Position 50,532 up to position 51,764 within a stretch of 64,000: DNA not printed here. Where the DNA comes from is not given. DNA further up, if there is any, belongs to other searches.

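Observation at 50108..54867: Ubiquinone cluster combining an O2-dependent hydroxylase, O2-independent UbiT-UbiU-UbiV and a TIGR01212 radical SAM enzyme on one strand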

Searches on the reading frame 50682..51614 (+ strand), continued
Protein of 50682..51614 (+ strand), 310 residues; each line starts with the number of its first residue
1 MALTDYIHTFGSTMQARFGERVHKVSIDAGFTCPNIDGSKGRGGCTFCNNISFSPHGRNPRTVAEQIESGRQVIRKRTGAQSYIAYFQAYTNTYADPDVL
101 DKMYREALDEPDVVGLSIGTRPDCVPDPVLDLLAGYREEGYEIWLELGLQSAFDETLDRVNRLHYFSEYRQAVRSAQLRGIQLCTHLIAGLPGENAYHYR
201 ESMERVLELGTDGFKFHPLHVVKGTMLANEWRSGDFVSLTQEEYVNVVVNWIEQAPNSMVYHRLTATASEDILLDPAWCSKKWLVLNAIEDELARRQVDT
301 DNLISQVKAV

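Call 33: search_protein_families(library=ncbifam, proteins=[L085:7375-7983:+, L085:8963-10300:+, L082:4685-5998:+, L082:9075-10058:+, L001:13370-15337:+, L082:7369-7896:+], max_evalue=0.001)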
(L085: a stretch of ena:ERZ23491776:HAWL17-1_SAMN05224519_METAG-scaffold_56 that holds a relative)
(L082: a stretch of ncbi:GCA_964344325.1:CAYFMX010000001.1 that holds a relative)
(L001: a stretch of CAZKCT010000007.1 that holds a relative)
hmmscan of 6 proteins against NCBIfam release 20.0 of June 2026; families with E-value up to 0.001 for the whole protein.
L085:7375-7983:+ (202 aa): 31 families (the best 25 are shown)
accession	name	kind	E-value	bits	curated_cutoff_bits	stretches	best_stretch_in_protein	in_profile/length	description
NF007023.0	PRK09489.1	equivalog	6.8e-17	61.6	295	1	22-201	162-336/342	16S rRNA (guanine(1207)-N(2))-methyltransferase RsmC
TIGR03534.1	RF_mod_PrmC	equivalog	4.4e-14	52.6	199.1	1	27-137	58-165/253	peptide chain release factor N(5)-glutamine methyltransferase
TIGR00406.1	prmA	equivalog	1.1e-11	44.7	183.15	1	44-163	145-256/288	50S ribosomal protein L11 methyltransferase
NF001786.0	PRK00517.2-4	equivalog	3.3e-11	42.8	327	1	44-181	129-256/277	50S ribosomal protein L11 methyltransferase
NF011577.0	PRK15001.1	equivalog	1.2e-10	40.8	468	1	24-201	196-373/378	23S rRNA (guanine(1835)-N(2))-methyltransferase RlmG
NF001785.0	PRK00517.2-2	equivalog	1.3e-10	40.9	188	1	43-164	130-243/282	50S ribosomal protein L11 methyltransferase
NF011529.0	PRK14968.1-3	equivalog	1.9e-10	40.5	162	1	27-137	8-107/198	putative methyltransferase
TIGR00536.1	hemK_fam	subfamily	4.4e-09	35.8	115.5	1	62-137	116-191/286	HemK family protein methyltransferase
TIGR01983.1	UbiG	equivalog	5.3e-09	35.7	102.95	1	60-168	49-155/228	bifunctional 2-polyprenyl-6-hydroxyphenol methylase/3-demethylubiquinol 3-O-methyltransferase UbiG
TIGR00479.1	rumA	equivalog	7e-08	31.7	183.55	1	43-141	276-375/432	23S rRNA (uracil(1939)-C(5))-methyltransferase RlmD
TIGR02469.1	CbiT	equivalog_domain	1.3e-07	31.9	78.3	1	57-167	16-123/124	precorrin-6Y C5,15-methyltransferase (decarboxylating) subunit CbiT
NF043040.1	corrin_prot_MT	hypoth_equivalog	2.6e-07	30.3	180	1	60-165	41-148/216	corrinoid protein-associated methyltransferase CpaM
NF041536.1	ArsM_DUF2284_UU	exception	2.9e-07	29.2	575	1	57-165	73-181/459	arsenite methyltransferase/DUF2284 domain selenoprotein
NF001790.0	PRK00517.3-3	equivalog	6.8e-07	28.9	269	1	43-186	107-247/262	50S ribosomal protein L11 methyltransferase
NF004851.0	PRK06202.1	equivalog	1.4e-06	27.9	243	1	60-135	60-136/237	hypothetical protein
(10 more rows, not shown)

L085:8963-10300:+ (445 aa): 59 families (the best 25 are shown)
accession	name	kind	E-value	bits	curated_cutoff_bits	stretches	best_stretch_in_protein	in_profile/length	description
NF006593.0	PRK09126.1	equivalog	4.9e-155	516.2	420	1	9-395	4-390/393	5-demethoxyubiquinol-8 5-hydroxylase UbiM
TIGR01988.1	Ubi-OHases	subfamily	2.2e-106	356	224.65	1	11-393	1-385/387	ubiquinone biosynthesis hydroxylase, UbiH/UbiF/VisC/COQ6 family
TIGR01984.1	UbiH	equivalog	7.4e-74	248.8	392.2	1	11-392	1-379/382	2-octaprenyl-6-methoxyphenyl hydroxylase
NF005788.0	PRK07608.1-3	equivalog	1.2e-72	244.8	478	1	9-391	2-383/388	UbiH/UbiF family hydroxylase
NF005612.0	PRK07364.1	equivalog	7.7e-69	232.2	487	1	9-393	18-401/415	FAD-dependent hydroxylase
NF006461.0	PRK08850.1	equivalog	1.6e-66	224.7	633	1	9-393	4-389/405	FAD-dependent 2-octaprenylphenol hydroxylase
NF004356.0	PRK05732.1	equivalog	3.3e-66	223.7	384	1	9-391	3-387/395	2-octaprenyl-6-methoxyphenyl hydroxylase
NF005949.0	PRK08013.1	equivalog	5.5e-64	216.6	620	1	9-392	3-388/401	FAD-dependent 2-octaprenylphenol hydroxylase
NF005599.0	PRK07333.1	equivalog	3.1e-62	210.4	549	1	7-407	10-408/414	ubiquinone biosynthesis hydroxylase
NF005691.0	PRK07494.1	equivalog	3.8e-60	203.5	459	1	9-388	8-380/404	UbiH/UbiF family hydroxylase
NF006448.0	PRK08773.1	equivalog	2.4e-59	200.9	614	1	9-387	6-383/393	UbiH/UbiF family hydroxylase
NF004318.0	PRK05714.1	equivalog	1e-58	199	653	1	9-385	4-386/407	2-octaprenyl-3-methyl-6-methoxy-1,4-benzoquinol hydroxylase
TIGR01989.1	COQ6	equivalog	1.6e-54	185.5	489.3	2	10-260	1-271/437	ubiquinone biosynthesis monooxygenase COQ6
NF005951.1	PRK08020.1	equivalog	8.5e-53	179.5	590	1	9-376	2-368/388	3-demethoxyubiquinol 3-hydroxylase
NF005786.0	PRK07608.1-1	equivalog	9.1e-44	149.8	597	1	9-385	10-383/393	UbiH/UbiF family hydroxylase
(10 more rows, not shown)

L082:4685-5998:+ (437 aa): 71 families (the best 25 are shown)
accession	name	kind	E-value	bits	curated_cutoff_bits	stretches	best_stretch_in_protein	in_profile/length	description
NF006593.0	PRK09126.1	equivalog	1.9e-154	514.3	420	1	9-397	3-391/393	5-demethoxyubiquinol-8 5-hydroxylase UbiM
TIGR01988.1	Ubi-OHases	subfamily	1.1e-105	353.6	224.65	1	12-394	1-385/387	ubiquinone biosynthesis hydroxylase, UbiH/UbiF/VisC/COQ6 family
TIGR01984.1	UbiH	equivalog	5.9e-77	259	392.2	1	12-393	1-379/382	2-octaprenyl-6-methoxyphenyl hydroxylase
NF004356.0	PRK05732.1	equivalog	3.7e-71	240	384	1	9-391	2-386/395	2-octaprenyl-6-methoxyphenyl hydroxylase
NF005788.0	PRK07608.1-3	equivalog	5.6e-65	219.6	478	1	10-391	2-382/388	UbiH/UbiF family hydroxylase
NF005949.0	PRK08013.1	equivalog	1.8e-64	218.2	620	1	10-388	3-383/401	FAD-dependent 2-octaprenylphenol hydroxylase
NF005612.0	PRK07364.1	equivalog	2.7e-63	213.9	487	1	4-389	12-396/415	FAD-dependent hydroxylase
NF004318.0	PRK05714.1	equivalog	1.4e-62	211.7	653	1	9-381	3-381/407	2-octaprenyl-3-methyl-6-methoxy-1,4-benzoquinol hydroxylase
NF006461.0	PRK08850.1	equivalog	2.9e-58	197.4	633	1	11-391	5-386/405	FAD-dependent 2-octaprenylphenol hydroxylase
NF005599.0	PRK07333.1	equivalog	3.2e-58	197.2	549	1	4-376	6-380/414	ubiquinone biosynthesis hydroxylase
NF006448.0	PRK08773.1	equivalog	6.7e-57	192.9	614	1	7-386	3-381/393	UbiH/UbiF family hydroxylase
NF005691.0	PRK07494.1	equivalog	4e-55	187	459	1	5-386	3-377/404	UbiH/UbiF family hydroxylase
NF005951.1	PRK08020.1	equivalog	8.6e-54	182.8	590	1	10-376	2-367/388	3-demethoxyubiquinol 3-hydroxylase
TIGR01989.1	COQ6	equivalog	1.2e-50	172.8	489.3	2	11-270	1-280/437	ubiquinone biosynthesis monooxygenase COQ6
NF006460.0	PRK08849.1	equivalog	6.3e-49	166.8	598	1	8-387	3-376/386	2-octaprenyl-3-methyl-6-methoxy-1,4-benzoquinol hydroxylase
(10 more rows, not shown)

L082:9075-10058:+ (327 aa): 1 family
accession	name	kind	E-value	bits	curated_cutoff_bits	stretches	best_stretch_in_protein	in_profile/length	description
TIGR00255.1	TIGR00255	hypoth_equivalog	4.8e-88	295.6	167.5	2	132-327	90-291/291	YicC/YloC family endoribonuclease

L001:13370-15337:+ (655 aa): 32 families (the best 25 are shown)
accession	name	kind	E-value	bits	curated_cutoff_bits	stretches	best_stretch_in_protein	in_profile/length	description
NF045675.1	PhdiestaseDibA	equivalog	6.9e-90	302.2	980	1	300-645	31-365/623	phosphodiesterase DibA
NF007423.1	PRK09966.1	equivalog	1.5e-52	178.8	325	1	466-634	223-390/390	diguanylate cyclase DgcN/YfiN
NF007474.0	PRK10060.1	equivalog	2.2e-49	168.3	782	1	347-645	101-396/663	cyclic di-GMP phosphodiesterase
NF007298.0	PRK09776.1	equivalog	8.4e-49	166.3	1135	1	361-644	559-845/1111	diguanylate cyclase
NF053781.1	cdiGMPphdstlr2612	equivalog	2.2e-48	164.7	1600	1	352-643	710-1001/1268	Tlr1612 family c-di-GMP phosphodiesterase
TIGR00254.1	GGDEF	domain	1.4e-45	155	37.4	1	481-641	4-164/168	diguanylate cyclase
NF038266.1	diguan_SiaD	equivalog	8.8e-42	143.2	290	1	471-639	83-250/252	biofilm regulation diguanylate cyclase SiaD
NF051473.1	DigCycDgcsShew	equivalog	2.1e-41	142.2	400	1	475-641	128-288/291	diguanylate cyclase DgcS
NF007380.0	PRK09894.1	equivalog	1.3e-40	139.6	256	1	461-642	110-285/296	diguanylate cyclase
NF007135.0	PRK09581.1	equivalog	1.8e-39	135.9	474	1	471-640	281-451/457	PleD family two-component system response regulator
NF008467.0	PRK11359.1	equivalog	7.6e-39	133.3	857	2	472-644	366-531/800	oxygen-sensing cyclic-di-GMP phosphodiesterase DosP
NF041606.1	dguan_cyc_DgcA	equivalog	8.2e-31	107.2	370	1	483-639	179-334/340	diguanylate cyclase DgcA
NF047654.1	DiguCycDgcRLepto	equivalog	9.3e-31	106.8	500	1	471-642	122-294/295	diguanylate cyclase DgcR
NF052458.1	PhdiestGepA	equivalog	1.8e-30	105.8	1200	1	463-639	406-572/840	phosphodiesterase GepA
NF011955.1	PRK15426.1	equivalog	3.5e-30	104.7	408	1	458-640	374-557/564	cellulose biosynthesis regulator diguanylate cyclase DgcQ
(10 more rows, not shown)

L082:7369-7896:+ (175 aa): 1 family
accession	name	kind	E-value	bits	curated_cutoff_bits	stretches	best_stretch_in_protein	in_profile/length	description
NF047962.3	SCP2_dom_UbiT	equivalog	2.2e-18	66.7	46.9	1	32-150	1-119/120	ubiquinone anaerobic biosynthesis accessory factor UbiT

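Call 34: find_encoding_contigs(protein=P0005, flank=8000, max_places=3)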
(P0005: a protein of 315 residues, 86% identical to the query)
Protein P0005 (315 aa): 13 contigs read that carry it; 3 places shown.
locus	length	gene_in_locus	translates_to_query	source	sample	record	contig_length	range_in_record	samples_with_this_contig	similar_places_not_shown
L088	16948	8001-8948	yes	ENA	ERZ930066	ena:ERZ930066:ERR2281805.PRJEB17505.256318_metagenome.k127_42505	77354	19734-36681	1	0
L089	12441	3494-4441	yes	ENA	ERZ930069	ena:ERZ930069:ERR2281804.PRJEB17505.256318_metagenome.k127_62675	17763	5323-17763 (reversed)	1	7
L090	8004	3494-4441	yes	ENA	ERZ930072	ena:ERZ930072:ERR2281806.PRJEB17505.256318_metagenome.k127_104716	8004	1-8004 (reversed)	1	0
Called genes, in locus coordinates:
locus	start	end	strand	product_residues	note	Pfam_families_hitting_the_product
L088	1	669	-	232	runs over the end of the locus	PF00215:OMPdecase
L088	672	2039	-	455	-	PF00206:Lyase_1, PF08328:ASL_C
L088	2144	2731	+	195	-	PF02475:TRM5-TYW2_MTfase, PF05175:MTS, PF06325:PrmA, PF02353:CMAS (weak), PF13847:Methyltransf_31, PF13649:Methyltransf_25 (weak)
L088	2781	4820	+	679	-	PF00072:Response_reg, PF20161:VpsR (faint), PF00072:Response_reg, PF13188:PAS_8 (faint), PF00989:PAS, PF08448:PAS_4 (weak), PF02518:HATPase_c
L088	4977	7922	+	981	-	PF08376:NIT, PF00672:HAMP (faint), PF18947:HAMP_2 (weak), PF00015:MCPsignal, PF13682:CZB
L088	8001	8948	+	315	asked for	PF04055:Radical_SAM, PF16199:Radical_SAM_C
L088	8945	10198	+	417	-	PF01134:GIDA (weak), PF01494:FAD_binding_3, PF07992:Pyr_redox_2 (faint), PF13738:Pyr_redox_3 (faint)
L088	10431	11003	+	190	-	PF00081:Sod_Fe_N, PF02777:Sod_Fe_C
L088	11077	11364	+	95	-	PF20126:TumE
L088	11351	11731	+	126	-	PF25212:HVO_A0114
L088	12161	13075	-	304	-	PF00126:HTH_1, PF03466:LysR_substrate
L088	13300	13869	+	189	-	PF00578:AhpC-TSA, PF08534:Redoxin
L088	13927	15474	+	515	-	PF13192:Thioredoxin_3, PF03486:HI0933_like (faint), PF00890:FAD_binding_2 (faint), PF01134:GIDA (weak), PF07992:Pyr_redox_2, PF12831:FAD_oxidored (weak), PF13738:Pyr_redox_3, PF00070:Pyr_redox, +2 more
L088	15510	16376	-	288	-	PF00085:Thioredoxin, PF13098:Thioredoxin_2, PF13905:Thioredoxin_8 (faint), PF24575:TPR_Slam (faint), PF14559:TPR_19, PF14561:TPR_20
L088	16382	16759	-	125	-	PF03692:CxxCxxCC (weak)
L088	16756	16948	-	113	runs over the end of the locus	PF01329:Pterin_4a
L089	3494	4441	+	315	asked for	PF04055:Radical_SAM, PF16199:Radical_SAM_C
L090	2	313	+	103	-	?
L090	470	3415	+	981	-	PF08376:NIT, PF00672:HAMP (faint), PF18947:HAMP_2 (weak), PF00015:MCPsignal, PF13682:CZB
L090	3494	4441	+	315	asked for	PF04055:Radical_SAM, PF16199:Radical_SAM_C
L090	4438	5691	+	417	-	PF01134:GIDA (weak), PF01494:FAD_binding_3, PF07992:Pyr_redox_2 (faint), PF13738:Pyr_redox_3 (faint)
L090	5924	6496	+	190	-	PF00081:Sod_Fe_N, PF02777:Sod_Fe_C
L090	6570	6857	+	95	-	PF20126:TumE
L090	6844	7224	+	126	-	PF25212:HVO_A0114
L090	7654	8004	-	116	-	?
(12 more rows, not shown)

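Call 38: search_protein_families(library=ncbifam, proteins=[L002:2671-3303:+, L026:17929-18633:+, L017:6535-7809:-, L003:9028-9753:+, L014:14093-14800:-, L032:4946-6418:+], max_evalue=0.001)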
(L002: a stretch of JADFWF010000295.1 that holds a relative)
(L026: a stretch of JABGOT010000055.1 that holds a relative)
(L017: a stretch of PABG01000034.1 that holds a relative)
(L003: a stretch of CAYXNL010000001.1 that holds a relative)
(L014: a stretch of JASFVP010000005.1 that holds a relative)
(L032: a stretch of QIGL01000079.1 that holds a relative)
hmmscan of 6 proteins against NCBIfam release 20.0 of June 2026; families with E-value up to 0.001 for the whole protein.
L002:2671-3303:+ (210 aa): 13 families
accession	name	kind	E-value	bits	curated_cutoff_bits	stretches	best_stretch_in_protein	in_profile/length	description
NF041650.1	nod_mtase_NodS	equivalog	1.9e-11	44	300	1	49-183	40-168/190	nodulation methyltransferase NodS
TIGR02072.1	BioC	equivalog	5.5e-07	29.6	184.95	1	32-154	19-136/244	malonyl-ACP O-methyltransferase BioC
NF043040.1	corrin_prot_MT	hypoth_equivalog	7.1e-07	28.9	180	1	45-151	39-148/216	corrinoid protein-associated methyltransferase CpaM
TIGR01983.1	UbiG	equivalog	1.2e-06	28.1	102.95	1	47-154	49-155/228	bifunctional 2-polyprenyl-6-hydroxyphenol methylase/3-demethylubiquinol 3-O-methyltransferase UbiG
TIGR02021.1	BchM-ChlM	equivalog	4.3e-05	23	158.9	1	14-108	17-116/218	magnesium protoporphyrin IX methyltransferase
NF002463.0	PRK01683.1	equivalog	6.1e-05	22.7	297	1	44-133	28-114/258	trans-aconitate 2-methyltransferase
NF008264.0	PRK11036.1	equivalog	7.1e-05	22.4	366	1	46-156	43-153/261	tRNA uridine 5-oxyacetic acid(34) methyltransferase CmoM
NF049952.1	23rRNACMtaseTlyA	equivalog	0.00021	20.8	250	1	46-115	76-142/236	23S rRNA (cytidine-2'-O)-methyltransferase TlyA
NF010703.0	PRK14103.1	equivalog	0.00026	20.5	320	1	39-147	21-121/256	trans-aconitate 2-methyltransferase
NF008992.0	PRK12335.1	equivalog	0.00029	20.1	303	1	39-127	114-201/289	SAM-dependent methyltransferase TehB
TIGR01934.1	MenG_MenH_UbiE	subfamily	0.0003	20.2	158.35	1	39-107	31-100/223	ubiquinone/menaquinone biosynthesis methyltransferase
TIGR00755.1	ksgA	equivalog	0.00046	19.6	171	1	39-110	21-90/256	16S rRNA (adenine(1518)-N(6)/adenine(1519)-N(6))-dimethyltransferase RsmA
NF011529.0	PRK14968.1-3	equivalog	0.0005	19.5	162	1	34-115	21-101/198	putative methyltransferase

L026:17929-18633:+ (234 aa): 6 families
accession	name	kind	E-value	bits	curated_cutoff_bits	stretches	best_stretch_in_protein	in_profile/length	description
NF006901.0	PRK09392.1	equivalog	3.3e-24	85.5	211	1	3-215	4-221/236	transcriptional activator FtrB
NF050815.1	TransActFtrBCaul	equivalog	1.5e-12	47.3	300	1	4-213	7-221/251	transcriptional activator FtrB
NF050806.1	TransRegFixKCaul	equivalog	3.2e-09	36.3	300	1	25-197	19-194/215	transcriptional regulator FixK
NF045989.1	TransRegFnrLRhodb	equivalog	5.4e-09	35.6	300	1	18-198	25-216/245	transcriptional regulator FnrL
NF041163.2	encap_f2b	equivalog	2.3e-06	27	400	1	8-129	73-198/450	family 2B encapsulin nanocompartment shell protein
NF053664.1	TransRegPtrACyano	equivalog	0.00045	19.6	300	0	46-155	26-130/196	Crp/Fnr family transcriptional regulator PtrA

L017:6535-7809:- (424 aa): 0 families

L003:9028-9753:+ (241 aa): 1 family
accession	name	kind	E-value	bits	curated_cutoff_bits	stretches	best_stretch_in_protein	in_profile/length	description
NF006417.0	PRK08665.1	equivalog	2.2e-11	42.8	961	1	30-240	576-758/759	vitamin B12-dependent ribonucleotide reductase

L014:14093-14800:- (235 aa): 25 families
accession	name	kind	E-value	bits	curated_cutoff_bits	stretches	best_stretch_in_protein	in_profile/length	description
TIGR02495.1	NrdG2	equivalog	3.1e-62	209.4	131.15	1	11-198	2-192/193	anaerobic ribonucleoside-triphosphate reductase activating protein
TIGR02493.1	PFLA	equivalog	1.8e-18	66.8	231.75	1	16-165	7-162/235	pyruvate formate-lyase-activating protein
TIGR04041.1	activase_YjjW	hypoth_equivalog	3.3e-15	56.2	250.2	2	54-176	91-214/276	YjjW family glycine radical enzyme activase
TIGR02494.1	PFLE_PFLC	subfamily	2.4e-12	46.7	174.35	1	74-172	126-225/293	glycyl-radical enzyme activating protein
TIGR04395.1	cutC_activ_rSAM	equivalog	7.8e-10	38.5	360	1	74-168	132-227/309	choline TMA-lyase-activating enzyme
NF008356.0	PRK11145.1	equivalog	2.7e-09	36.7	375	1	16-171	12-173/246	pyruvate formate lyase 1-activating protein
NF048010.1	SfplDhtActHpsHDes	equivalog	6.6e-09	35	430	1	74-165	134-226/298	(2S)-3-sulfopropanediol dehydratase activating enzyme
NF033717.2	HPDL_rSAM_activ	equivalog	6.7e-08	32.2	420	0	71-158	130-218/311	4-hydroxyphenylacetate decarboxylase activase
TIGR02109.1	PQQ_syn_pqqE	equivalog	2e-07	30.3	381.35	1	33-190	15-177/358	pyrroloquinoline quinone biosynthesis protein PqqE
NF038283.1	viperin_w_prok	equivalog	3.2e-07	29.8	180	1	32-140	9-126/281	viperin family antiviral radical SAM protein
NF048008.1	SfplDhtActHpfHKleb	equivalog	4.9e-07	29.3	500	0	74-169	129-225/308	(2S)-3-sulfopropanediol dehydratase activating enzyme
TIGR04349.1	rSAM_QueE_gams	hypoth_equivalog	5.6e-07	29.4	300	1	28-109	22-99/210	7-carboxy-7-deazaguanine synthase QueE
NF043069.1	T4HPD_activ_SAM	equivalog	1.3e-06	28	425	0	74-169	126-222/299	trans-4-hydroxy-L-proline dehydratase activase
NF033719.1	ind_deCO2_activ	equivalog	2.6e-06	27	425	0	73-166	131-225/302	indoleacetate decarboxylase activase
TIGR02491.1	NrdG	equivalog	2.7e-06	27.4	126.1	1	15-88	6-80/154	anaerobic ribonucleoside-triphosphate reductase activating protein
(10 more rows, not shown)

L032:4946-6418:+ (490 aa): 7 families
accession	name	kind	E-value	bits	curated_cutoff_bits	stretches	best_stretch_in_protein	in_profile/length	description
NF008175.0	PRK10922.1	equivalog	6.9e-256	849.5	788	1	2-489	4-490/497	4-hydroxy-3-polyprenylbenzoate decarboxylase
TIGR00148.1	TIGR00148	subfamily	3.7e-165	549.8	244.85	1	7-457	1-438/438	UbiD family decarboxylase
TIGR03701.1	mena_SCO4490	equivalog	3.8e-136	454.3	495.9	1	9-449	1-433/433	menaquinone biosynthesis decarboxylase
NF041204.1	VdcC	exception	4.5e-85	285.8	650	1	4-470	1-451/467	non-oxidative hydroxyarylic acid decarboxylases subunit C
TIGR02724.1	phenyl_P_beta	equivalog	3.3e-59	200.5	468.95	1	7-489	3-471/472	phenylphosphate carboxylase subunit beta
NF041219.1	BagN_FevL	exception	7.5e-45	153.3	1000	1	2-424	15-436/502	bagremycin/ferroverdin biosynthesis UbiD family decarboxylase BagN/FevL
TIGR02723.1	phenyl_P_alpha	equivalog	7.8e-44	150.1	564.6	1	5-453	8-441/485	phenylphosphate carboxylase subunit alpha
